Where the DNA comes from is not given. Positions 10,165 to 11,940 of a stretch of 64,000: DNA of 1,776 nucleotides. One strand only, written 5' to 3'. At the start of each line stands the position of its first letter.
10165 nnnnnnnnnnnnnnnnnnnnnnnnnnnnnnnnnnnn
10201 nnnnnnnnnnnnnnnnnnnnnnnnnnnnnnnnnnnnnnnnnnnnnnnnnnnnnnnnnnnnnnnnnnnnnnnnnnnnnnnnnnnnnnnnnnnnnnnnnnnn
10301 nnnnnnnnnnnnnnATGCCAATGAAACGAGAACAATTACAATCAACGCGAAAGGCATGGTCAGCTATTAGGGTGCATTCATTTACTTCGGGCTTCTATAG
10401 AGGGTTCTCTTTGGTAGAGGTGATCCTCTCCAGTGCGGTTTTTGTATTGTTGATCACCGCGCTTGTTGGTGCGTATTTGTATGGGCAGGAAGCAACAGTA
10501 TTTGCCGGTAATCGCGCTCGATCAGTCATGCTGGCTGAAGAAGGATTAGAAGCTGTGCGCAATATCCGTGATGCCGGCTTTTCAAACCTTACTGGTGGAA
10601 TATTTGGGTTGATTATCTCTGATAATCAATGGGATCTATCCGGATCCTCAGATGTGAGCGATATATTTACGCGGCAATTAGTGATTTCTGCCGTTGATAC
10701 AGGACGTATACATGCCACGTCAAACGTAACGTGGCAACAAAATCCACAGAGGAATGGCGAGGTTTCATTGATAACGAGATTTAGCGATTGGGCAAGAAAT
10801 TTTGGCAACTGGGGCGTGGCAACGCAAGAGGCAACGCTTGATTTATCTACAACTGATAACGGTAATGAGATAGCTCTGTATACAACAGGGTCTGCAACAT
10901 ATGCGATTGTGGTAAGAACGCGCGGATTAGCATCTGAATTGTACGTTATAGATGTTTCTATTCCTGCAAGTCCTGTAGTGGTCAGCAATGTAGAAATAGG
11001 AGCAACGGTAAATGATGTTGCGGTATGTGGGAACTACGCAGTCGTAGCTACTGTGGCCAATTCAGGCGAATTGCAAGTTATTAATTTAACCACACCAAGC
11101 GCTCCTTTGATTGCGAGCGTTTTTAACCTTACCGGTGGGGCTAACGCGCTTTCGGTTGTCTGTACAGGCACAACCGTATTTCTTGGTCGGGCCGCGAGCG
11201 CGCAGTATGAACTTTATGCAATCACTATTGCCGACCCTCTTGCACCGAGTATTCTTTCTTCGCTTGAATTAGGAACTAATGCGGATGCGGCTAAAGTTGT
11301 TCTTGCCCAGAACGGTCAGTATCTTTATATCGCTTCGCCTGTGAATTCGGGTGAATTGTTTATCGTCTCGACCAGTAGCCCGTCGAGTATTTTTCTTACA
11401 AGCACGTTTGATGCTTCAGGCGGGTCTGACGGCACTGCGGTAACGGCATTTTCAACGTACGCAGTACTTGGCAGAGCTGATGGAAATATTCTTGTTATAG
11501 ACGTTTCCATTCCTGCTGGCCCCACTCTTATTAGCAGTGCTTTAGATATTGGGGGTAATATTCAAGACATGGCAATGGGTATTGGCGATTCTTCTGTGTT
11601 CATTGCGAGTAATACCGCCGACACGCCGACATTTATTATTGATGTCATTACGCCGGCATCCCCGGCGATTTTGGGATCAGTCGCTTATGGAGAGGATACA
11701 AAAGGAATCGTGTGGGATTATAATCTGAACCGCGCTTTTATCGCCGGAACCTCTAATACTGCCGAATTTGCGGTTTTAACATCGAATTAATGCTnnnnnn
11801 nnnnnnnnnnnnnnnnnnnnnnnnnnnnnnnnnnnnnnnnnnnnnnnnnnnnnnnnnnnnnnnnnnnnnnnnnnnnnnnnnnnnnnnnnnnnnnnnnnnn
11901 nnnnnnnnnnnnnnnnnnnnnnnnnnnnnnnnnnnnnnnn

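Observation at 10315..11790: Minor pilin fused to a multi-blade LVIVD-type beta-propeller: candidate pilus adhesin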

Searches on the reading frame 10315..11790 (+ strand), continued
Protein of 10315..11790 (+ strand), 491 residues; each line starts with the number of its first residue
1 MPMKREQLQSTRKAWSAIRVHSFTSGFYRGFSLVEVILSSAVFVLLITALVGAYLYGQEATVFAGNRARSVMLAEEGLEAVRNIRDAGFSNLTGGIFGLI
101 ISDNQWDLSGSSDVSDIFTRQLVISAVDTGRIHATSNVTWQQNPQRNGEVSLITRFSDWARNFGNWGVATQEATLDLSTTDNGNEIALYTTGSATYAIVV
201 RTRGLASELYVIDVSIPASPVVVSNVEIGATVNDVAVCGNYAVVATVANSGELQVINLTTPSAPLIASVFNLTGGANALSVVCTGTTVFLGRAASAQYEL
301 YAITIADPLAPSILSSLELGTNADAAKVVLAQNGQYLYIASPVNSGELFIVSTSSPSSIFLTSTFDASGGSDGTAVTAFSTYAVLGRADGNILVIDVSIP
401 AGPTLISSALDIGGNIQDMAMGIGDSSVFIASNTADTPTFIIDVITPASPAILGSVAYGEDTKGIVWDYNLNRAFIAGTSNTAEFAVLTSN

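Call 26: find_related_loci(query=A1, collection=genome_contigs, flank=6000)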
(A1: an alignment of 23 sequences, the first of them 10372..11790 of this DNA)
Query A1 (472 aa) in genome_contigs; peptide patterns used: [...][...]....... (x = any residue, [..] = any of these).
599 stretches matched a pattern (row limit reached: there are more); 115 encode a relative of the query (tblastn E <= 1e-3); the best 80 are kept; 80 distinct loci.
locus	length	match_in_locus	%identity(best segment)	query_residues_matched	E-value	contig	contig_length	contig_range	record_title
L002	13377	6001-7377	45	11-470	2e-116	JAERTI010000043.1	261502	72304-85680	MAG: Candidatus Uhrbacteria bacterium isolate BH28 c_000000008469, whole genome shotgun sequence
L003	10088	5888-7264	43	10-469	2e-109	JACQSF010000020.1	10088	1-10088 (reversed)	MAG: Candidatus Uhrbacteria bacterium isolate NC_groundwater_1378_Ag_S-0.2um_51_101 S_p2_S4_coassembly_k141_2189564, who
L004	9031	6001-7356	45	10-469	2e-108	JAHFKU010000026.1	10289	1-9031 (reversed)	MAG: Candidatus Staskawiczbacteria bacterium isolate nzgw417 NODE_1714_length_10290_cov_4.567509, whole genome shotgun s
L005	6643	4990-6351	43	10-469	9e-105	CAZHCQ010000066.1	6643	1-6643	MAG TPA_asm: uncultured Gammaproteobacteria bacterium isolate binchicken_co203_505 genome assembly, contig: k141_2717992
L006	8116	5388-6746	43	11-469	2e-103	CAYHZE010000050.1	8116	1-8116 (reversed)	MAG TPA_asm: uncultured Candidatus Saccharibacteria bacterium isolate ERP119705_co17_184 genome assembly, contig: NODE_1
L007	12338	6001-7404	41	1-469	3e-101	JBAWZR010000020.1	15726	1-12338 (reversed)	MAG: Candidatus Moraniibacteriota bacterium isolate ELA120 MAG120_20, whole genome shotgun sequence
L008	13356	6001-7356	41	10-469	8e-100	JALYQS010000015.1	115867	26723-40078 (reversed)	MAG: bacterium isolate MDV bin69 SD1454-56_k127_1082804, whole genome shotgun sequence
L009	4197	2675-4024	40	10-469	2e-98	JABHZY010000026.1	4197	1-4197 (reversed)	MAG: Candidatus Komeilibacteria bacterium isolate SI047_bin95 k141_1473826, whole genome shotgun sequence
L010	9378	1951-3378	41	11-470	2e-96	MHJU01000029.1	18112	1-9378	MAG: Candidatus Jacksonbacteria bacterium RIFCSPLOWO2_02_FULL_44_20 rifcsplowo2_02_scaffold_4884, whole genome shotgun s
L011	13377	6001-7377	40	2-471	4e-94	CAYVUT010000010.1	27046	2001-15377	MAG TPA_asm: uncultured Candidatus Saccharibacteria bacterium isolate binchicken_co134_152 genome assembly, contig: NODE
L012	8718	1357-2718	38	11-470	4e-92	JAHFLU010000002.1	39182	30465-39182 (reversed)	MAG: bacterium isolate nzgw440 NODE_544_length_39183_cov_5.184348, whole genome shotgun sequence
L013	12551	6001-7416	40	10-470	1e-90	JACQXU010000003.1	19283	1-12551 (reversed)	MAG: Candidatus Uhrbacteria bacterium isolate NC_groundwater_1523_Pr4_B-0.1um_41_4 SR1-18-B1_scaffold_39295, whole genom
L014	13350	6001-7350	40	10-469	3e-95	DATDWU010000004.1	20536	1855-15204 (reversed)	MAG TPA_asm: Patescibacteria group bacterium isolate SMAG_U8120 k141_2074842, whole genome shotgun sequence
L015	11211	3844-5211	37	9-469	8e-88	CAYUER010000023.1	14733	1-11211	MAG TPA_asm: uncultured Gammaproteobacteria bacterium isolate SRP342105_co2_115 genome assembly, contig: NODE_4293_lengt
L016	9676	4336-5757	38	10-470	3e-87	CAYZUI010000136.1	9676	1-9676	MAG TPA_asm: uncultured Gammaproteobacteria bacterium isolate binchicken_co169_102 genome assembly, contig: k99_641782,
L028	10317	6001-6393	65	11-141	6e-50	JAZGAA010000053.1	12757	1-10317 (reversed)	MAG: Candidatus Paceibacterota bacterium isolate SCS1bin.15 SCS1bin.15_53, whole genome shotgun sequence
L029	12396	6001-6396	68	11-140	7e-50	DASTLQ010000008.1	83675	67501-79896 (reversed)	MAG TPA_asm: Candidatus Paceibacterota bacterium isolate SMAG_U3062 k141_320077, whole genome shotgun sequence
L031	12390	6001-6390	62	11-140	6e-49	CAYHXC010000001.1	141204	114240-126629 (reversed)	MAG TPA_asm: uncultured Candidatus Saccharibacteria bacterium isolate ERP119705_co17_57 genome assembly, contig: NODE_53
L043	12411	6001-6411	57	10-142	1e-43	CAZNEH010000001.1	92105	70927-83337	MAG TPA_asm: uncultured Gammaproteobacteria bacterium isolate SRP167671_co2_232 genome assembly, contig: NODE_262_length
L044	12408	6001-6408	56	4-142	3e-43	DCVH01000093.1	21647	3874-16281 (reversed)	MAG TPA_asm: Patescibacteria group bacterium UBA2193 UBA2193_contig_81865, whole genome shotgun sequence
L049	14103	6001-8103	51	4-434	2e-40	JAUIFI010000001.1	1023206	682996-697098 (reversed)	MAG: bacterium isolate 8_bin.77 NODE_5_length_1023206_cov_7.442498, whole genome shotgun sequence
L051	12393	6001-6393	60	10-140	1e-45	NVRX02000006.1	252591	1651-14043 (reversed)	MAG: Candidatus Wolfebacteria bacterium isolate NORP156 12336, whole genome shotgun sequence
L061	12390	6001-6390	48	10-140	2e-32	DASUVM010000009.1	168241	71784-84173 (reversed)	MAG TPA_asm: Candidatus Saccharimonadales bacterium isolate SMAG_U1815 k141_838360, whole genome shotgun sequence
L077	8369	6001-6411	48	10-140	6e-31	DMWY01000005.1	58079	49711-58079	MAG TPA_asm: Candidatus Moraniibacteriota bacterium isolate UBA12116 contig_1118, whole genome shotgun sequence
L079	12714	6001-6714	31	1-223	2e-20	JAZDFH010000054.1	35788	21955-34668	MAG: bacterium isolate MEGAHIT-group-0.198 k141_17517958, whole genome shotgun sequence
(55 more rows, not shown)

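Call 28: search_protein_families(library=pfam, proteins=[L031:6001-7716:+, L061:6001-7650:+, L077:6001-7770:+, L028:6001-7200:+, L051:6001-7194:+, L029:6001-6777:+, L043:6001-7491:+, L044:6001-7515:+, L049:6001-8199:+, L079:6001-10572:+], max_evalue=0.01)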
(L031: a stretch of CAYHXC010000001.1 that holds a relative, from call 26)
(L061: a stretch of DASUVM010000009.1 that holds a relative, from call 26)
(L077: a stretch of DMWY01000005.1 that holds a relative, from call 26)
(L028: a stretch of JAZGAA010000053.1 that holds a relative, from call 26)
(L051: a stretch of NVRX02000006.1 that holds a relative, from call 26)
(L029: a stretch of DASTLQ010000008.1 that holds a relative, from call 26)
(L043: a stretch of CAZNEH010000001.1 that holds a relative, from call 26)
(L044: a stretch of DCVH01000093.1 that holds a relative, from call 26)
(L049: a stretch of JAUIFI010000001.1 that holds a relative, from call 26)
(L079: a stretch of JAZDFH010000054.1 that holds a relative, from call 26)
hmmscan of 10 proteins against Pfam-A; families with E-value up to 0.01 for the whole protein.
L031:6001-7716:+ (572 aa): 1 family
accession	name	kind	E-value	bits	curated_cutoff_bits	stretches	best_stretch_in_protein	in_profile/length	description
PF13517.12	FG-GAP_3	-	0.0072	17.3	26.9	0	469-501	11-42/61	FG-GAP-like repeat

L061:6001-7650:+ (550 aa): 0 families

L077:6001-7770:+ (590 aa): 2 families
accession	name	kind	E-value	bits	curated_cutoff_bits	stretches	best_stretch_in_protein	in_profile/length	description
PF07963.17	N_methyl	-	0.0083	16.1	21.2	1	1-20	5-24/27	Prokaryotic N-terminal methylation motif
PF20395.3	CTD3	-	0.0088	16.6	28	0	342-391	68-112/162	C-terminal domain 3 of the ABC-three component (ABC-3C) systems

L028:6001-7200:+ (400 aa): 0 families

L051:6001-7194:+ (398 aa): 0 families

L029:6001-6777:+ (259 aa): 0 families

L043:6001-7491:+ (497 aa): 1 family
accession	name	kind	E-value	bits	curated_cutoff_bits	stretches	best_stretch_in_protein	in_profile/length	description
PF06481.20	COX_ARM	-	0.00089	19.5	23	0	184-207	11-34/46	COX Aromatic Rich Motif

L044:6001-7515:+ (505 aa): 3 families
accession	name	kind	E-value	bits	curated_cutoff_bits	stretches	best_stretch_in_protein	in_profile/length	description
PF00041.27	fn3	-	2.6e-07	31.2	25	1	274-360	2-69/84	Fibronectin type III domain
PF16656.11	Pur_ac_phosph_N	-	0.0008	20.4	30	1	278-377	6-93/93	Purple acid Phosphatase, N-terminal domain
PF16794.11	fn3_4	-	0.0059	17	27.1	0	281-364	11-93/103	Fibronectin-III type domain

L049:6001-8199:+ (733 aa): 3 families
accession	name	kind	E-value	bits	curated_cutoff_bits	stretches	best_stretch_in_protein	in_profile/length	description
PF08309.17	LVIVD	-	1.2e-23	82.6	20.2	2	569-605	5-39/42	LVIVD repeat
PF09826.15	Beta_propel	-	7.3e-06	25.6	22.4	0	436-469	314-346/495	Beta propeller domain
PF07963.17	N_methyl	-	0.0042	17.1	21.2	1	8-31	2-25/27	Prokaryotic N-terminal methylation motif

L079:6001-10572:+ (1524 aa): 5 families
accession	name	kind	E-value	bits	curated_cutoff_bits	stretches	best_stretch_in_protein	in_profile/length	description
PF13385.13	Laminin_G_3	-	1.2e-41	142.8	27.6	2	375-512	9-145/151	Concanavalin A-like lectin/glucanases superfamily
PF02210.31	Laminin_G_2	-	1.6e-09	38.8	22.9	1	849-941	21-123/126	Laminin G domain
PF00054.30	Laminin_G_1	-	8e-08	33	24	1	855-907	27-78/131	Laminin G domain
PF13313.11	DUF4082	-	1.3e-05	25.6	28.4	1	1095-1189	11-100/143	Domain of unknown function (DUF4082)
PF18705.7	DUF5643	-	0.00013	22.3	34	0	552-628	38-110/115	Family of unknown function (DUF5643)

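Call 29: search_protein_representatives(alignment_id=A2)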
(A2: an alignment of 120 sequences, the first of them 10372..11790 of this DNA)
Query: 120 sequences, 467 profile positions. Proteins with E-value up to 0.001 (for the whole library): 63746; up to 1e-10: 39682; up to 1e-30: 17634. The best 150 are listed.
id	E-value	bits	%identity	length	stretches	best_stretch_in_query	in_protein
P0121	0.0e+00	1092.5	-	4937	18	193-385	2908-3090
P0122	2.5e-293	988.8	-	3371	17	166-389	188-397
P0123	2.1e-286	966.0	-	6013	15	169-344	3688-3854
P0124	6.0e-281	948.0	-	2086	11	170-383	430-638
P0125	9.2e-266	897.9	-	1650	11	10-352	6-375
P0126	2.5e-261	883.3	-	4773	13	164-431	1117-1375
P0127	1.6e-260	880.7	-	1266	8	7-156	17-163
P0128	2.5e-260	880.0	-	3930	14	161-383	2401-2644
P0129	6.5e-256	865.5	-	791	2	8-466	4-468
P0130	1.1e-255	864.7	-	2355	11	170-390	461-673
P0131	2.8e-248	840.3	-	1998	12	10-348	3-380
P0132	2.2e-244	827.5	-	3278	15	169-385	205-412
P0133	2.1e-241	817.6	-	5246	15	174-434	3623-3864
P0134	9.3e-240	812.2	-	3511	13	167-341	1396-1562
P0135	1.6e-239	811.5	-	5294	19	188-419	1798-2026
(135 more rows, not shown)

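Call 54: search_protein_families(library=pfam, alignment_id=A1, max_evalue=0.01)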
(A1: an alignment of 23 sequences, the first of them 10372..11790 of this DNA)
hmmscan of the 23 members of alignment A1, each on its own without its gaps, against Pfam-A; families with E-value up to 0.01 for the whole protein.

A. member 1, window:10372-11790:+ (472 aa): 2 families
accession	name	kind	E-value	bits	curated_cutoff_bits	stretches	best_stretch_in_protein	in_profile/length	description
PF08309.17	LVIVD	-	6.6e-10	38.6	20.2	0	213-247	4-36/42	LVIVD repeat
PF07963.17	N_methyl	-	0.0036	17.3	21.2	1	10-31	5-26/27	Prokaryotic N-terminal methylation motif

B. families by the number of members that match (of 23 scanned): 8 families
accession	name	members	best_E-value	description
PF08309.17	LVIVD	23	1.7e-37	LVIVD repeat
PF09826.15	Beta_propel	18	1.3e-10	Beta propeller domain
PF07963.17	N_methyl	13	4.4e-05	Prokaryotic N-terminal methylation motif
PF05694.17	SBP56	2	0.00048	56kDa selenium binding protein (SBP56)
PF21959.2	DUF6923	1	0.0014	Repeat of unknown function (DUF6923)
PF06453.16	LT-IIB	1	0.0065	Type II heat-labile enterotoxin , B subunit (LT-IIB)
PF16819.11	DUF5074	1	0.007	Domain of unknown function (DUF5074)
PF06522.17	B12D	1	0.009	NADH-ubiquinone reductase complex 1 MLRQ subunit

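Call 71: fold_search(model_id=the predicted structure, library=viral)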
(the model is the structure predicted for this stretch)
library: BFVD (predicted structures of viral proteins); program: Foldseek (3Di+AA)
matches with E <= 10: 1026; with E <= 0.001: 201
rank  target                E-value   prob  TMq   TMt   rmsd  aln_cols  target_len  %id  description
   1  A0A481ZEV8            3.6e-15  1.00  0.57  0.26  10.2       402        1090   18  Putative Ig domain protein [Pithovirus LCPAC404]
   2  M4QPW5                2.2e-10  1.00  0.59  0.50  19.2       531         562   12  (no name in the UniProt tables at hand)
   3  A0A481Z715            3.6e-10  1.00  0.37  0.36  22.5       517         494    9  Uncharacterized protein [Pithovirus LCPAC104]
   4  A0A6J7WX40            5.8e-10  1.00  0.54  0.26   3.9       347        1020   10  Intramolecular chaperone auto-processing domain containing protein [uncultured Caudovirales phage]
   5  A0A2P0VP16            1.3e-09  1.00  0.44  0.23  20.5       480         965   10  TIR/WD40 domain-containing protein [Tetraselmis virus 1]
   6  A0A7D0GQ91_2          1.6e-09  1.00  0.53  0.30  19.4       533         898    9  (no name in the UniProt tables at hand)
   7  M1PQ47                2.6e-09  1.00  0.52  0.75   3.8       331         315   11  (no name in the UniProt tables at hand)
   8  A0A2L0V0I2            2.8e-09  1.00  0.43  0.16  19.6       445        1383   12  Autotransporter adhesin [Agrobacterium phage Atu_ph07]
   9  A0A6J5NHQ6            3.3e-09  1.00  0.39  0.15  18.1       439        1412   11  Uncharacterized protein [uncultured Caudovirales phage]
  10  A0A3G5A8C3            5.3e-09  1.00  0.52  0.72   4.6       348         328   12  Uncharacterized protein [Hyperionvirus sp.]
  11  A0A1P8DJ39            6.2e-09  1.00  0.51  0.49  12.9       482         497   11  (no name in the UniProt tables at hand)
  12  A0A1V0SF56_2          1.1e-08  1.00  0.50  0.25   3.8       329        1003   11  Collagen triple helix repeat motif-containing protein [Hokovirus HKV1]
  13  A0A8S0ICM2            1.5e-08  1.00  0.52  0.38  11.0       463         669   11  (no name in the UniProt tables at hand)
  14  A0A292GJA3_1          1.6e-08  1.00  0.53  0.19   3.9       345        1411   12  (no name in the UniProt tables at hand)
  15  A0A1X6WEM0            1.9e-08  1.00  0.53  0.41  13.1       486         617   12  (no name in the UniProt tables at hand)
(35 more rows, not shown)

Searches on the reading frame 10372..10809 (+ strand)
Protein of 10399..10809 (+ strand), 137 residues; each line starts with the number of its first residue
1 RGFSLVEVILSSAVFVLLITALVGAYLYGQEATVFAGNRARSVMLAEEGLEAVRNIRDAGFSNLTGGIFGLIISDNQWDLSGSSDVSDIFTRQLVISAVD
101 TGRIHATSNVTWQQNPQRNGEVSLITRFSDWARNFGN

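Call 38: predict_structure(alignment_id=A3)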
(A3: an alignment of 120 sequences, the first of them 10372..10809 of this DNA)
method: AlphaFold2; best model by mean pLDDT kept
length: 146 residues; sequences in the alignment: 120
mean_pLDDT: 91.5   pTM: 0.77
mean pLDDT of the five models: 91.5, 91.1, 90.6, 90.2, 88.9
residues with pLDDT >= 90: 117; 70-90: 15; 50-70: 11; < 50: 3
segments of 3 or more residues with pLDDT < 50: none
pLDDT, mean of each block of 10 residues (from residue 1): 55 88 98 94 97 98 92 96 97 98 95 97 96 94 69
secondary structure, 60 per line:
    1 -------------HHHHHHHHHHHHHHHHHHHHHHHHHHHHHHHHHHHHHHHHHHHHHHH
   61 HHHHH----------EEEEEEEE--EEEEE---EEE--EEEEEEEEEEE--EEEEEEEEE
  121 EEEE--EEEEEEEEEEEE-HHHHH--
elements in order: H14-65 E76-83 E86-90 E94-96 E99-109 E112-124 E127-138 H140-144

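Call 41: fold_search(model_id=the predicted structure, library=pdb)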
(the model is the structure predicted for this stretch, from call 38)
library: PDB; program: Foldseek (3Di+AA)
matches with E <= 10: 713; with E <= 0.001: 0
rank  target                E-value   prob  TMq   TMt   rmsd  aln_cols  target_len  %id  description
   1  7q3e_A                1.4e-01  0.51  0.23  0.07   9.9        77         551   12  Structure of the mouse CPLANE-RSG1 complex (released 2022-04-06)
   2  2ret_C                1.5e-01  0.87  0.34  0.57   7.9        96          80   10  The crystal structure of a binary complex of two pseudopilins: EpsI and EpsJ from the Type 2 Secretion System of Vibri (released 2008-02-05)
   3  2qux_Q                1.5e-01  0.30  0.21  0.25   7.7        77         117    8  PP7 coat protein dimer in complex with RNA hairpin (released 2007-12-18)
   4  7zkg_A                1.8e-01  0.92  0.26  0.16   2.9        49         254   10  C-Methyltransferase PsmD from Streptomyces griseofuscus with bound cofactor (crystal form 2) (released 2022-12-28)
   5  5w8m_F                2.7e-01  0.38  0.24  0.20   6.2        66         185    4  Crystal structure of Chaetomium thermophilum Vps29 (released 2018-06-13)
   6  5w8m_A                3.2e-01  0.28  0.23  0.18   6.5        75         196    4  Crystal structure of Chaetomium thermophilum Vps29 (released 2018-06-13)
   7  9p8l_C                3.9e-01  0.84  0.28  0.48   6.5        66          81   12  Structure of Lockin in complex with 3'cADPR (released 2025-07-30)
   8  6yfm_AA               4.3e-01  0.30  0.23  0.22   9.5        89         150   12  Virus-like particle of bacteriophage ESE021 (released 2020-09-02)
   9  9har_AA               4.3e-01  0.10  0.19  0.20  10.3        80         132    6  pT=3 virus-like particle of ssRNA phage ESE017 coat protein (released 2024-11-13)
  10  9p8l_A                4.6e-01  0.82  0.28  0.42   6.5        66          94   12  Structure of Lockin in complex with 3'cADPR (released 2025-07-30)
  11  9ded                  4.6e-01  0.57  0.26  0.32   4.4        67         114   16  Designed protein n8 (released 2025-02-19)
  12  9p8l_B                4.9e-01  0.80  0.28  0.42   6.5        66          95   12  Structure of Lockin in complex with 3'cADPR (released 2025-07-30)
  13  7zgt_B                4.9e-01  0.75  0.26  0.16   2.9        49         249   10  C-Methyltransferase PsmD from Streptomyces griseofuscus (apo form) (released 2022-12-28)
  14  7zkg_B                4.9e-01  0.75  0.26  0.16   3.0        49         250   10  C-Methyltransferase PsmD from Streptomyces griseofuscus with bound cofactor (crystal form 2) (released 2022-12-28)
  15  3df6_B                5.2e-01  0.84  0.26  0.37   2.4        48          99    6  The thermo- and acido-stable ORF-99 from the archaeal virus AFV1 (released 2009-06-16)
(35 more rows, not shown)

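Call 67: find_homologous_proteins(query=window:10399-10809:+, max_evalue=1e-10)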
Query window:10399-10809:+ (137 aa): 244 proteins with E <= 1e-10 among 270 candidates; the best 120 are listed.
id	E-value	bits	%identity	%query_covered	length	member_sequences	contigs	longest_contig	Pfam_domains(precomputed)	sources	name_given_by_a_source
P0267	1.5e-56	208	77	95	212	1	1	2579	-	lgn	-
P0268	2.5e-56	207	74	96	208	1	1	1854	-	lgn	-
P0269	4.8e-56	206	75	95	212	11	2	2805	-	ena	-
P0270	1.7e-55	204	75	95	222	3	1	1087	-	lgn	-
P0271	2.1e-55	204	74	95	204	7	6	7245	-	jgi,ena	-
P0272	2.9e-55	204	75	96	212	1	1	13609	-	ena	-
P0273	1.1e-54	202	73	96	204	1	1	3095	-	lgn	-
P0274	1.7e-54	201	74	95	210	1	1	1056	-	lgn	-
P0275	1.9e-54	201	70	97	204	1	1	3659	-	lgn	-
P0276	7.9e-54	199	70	97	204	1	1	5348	-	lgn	-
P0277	9.7e-54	199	72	96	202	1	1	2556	-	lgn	-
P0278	1.3e-53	198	72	95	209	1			-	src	-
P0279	2.4e-53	197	70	96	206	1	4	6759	-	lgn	-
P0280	3.1e-53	197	69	97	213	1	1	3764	-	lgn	-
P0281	3.8e-53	197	72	96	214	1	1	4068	-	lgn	-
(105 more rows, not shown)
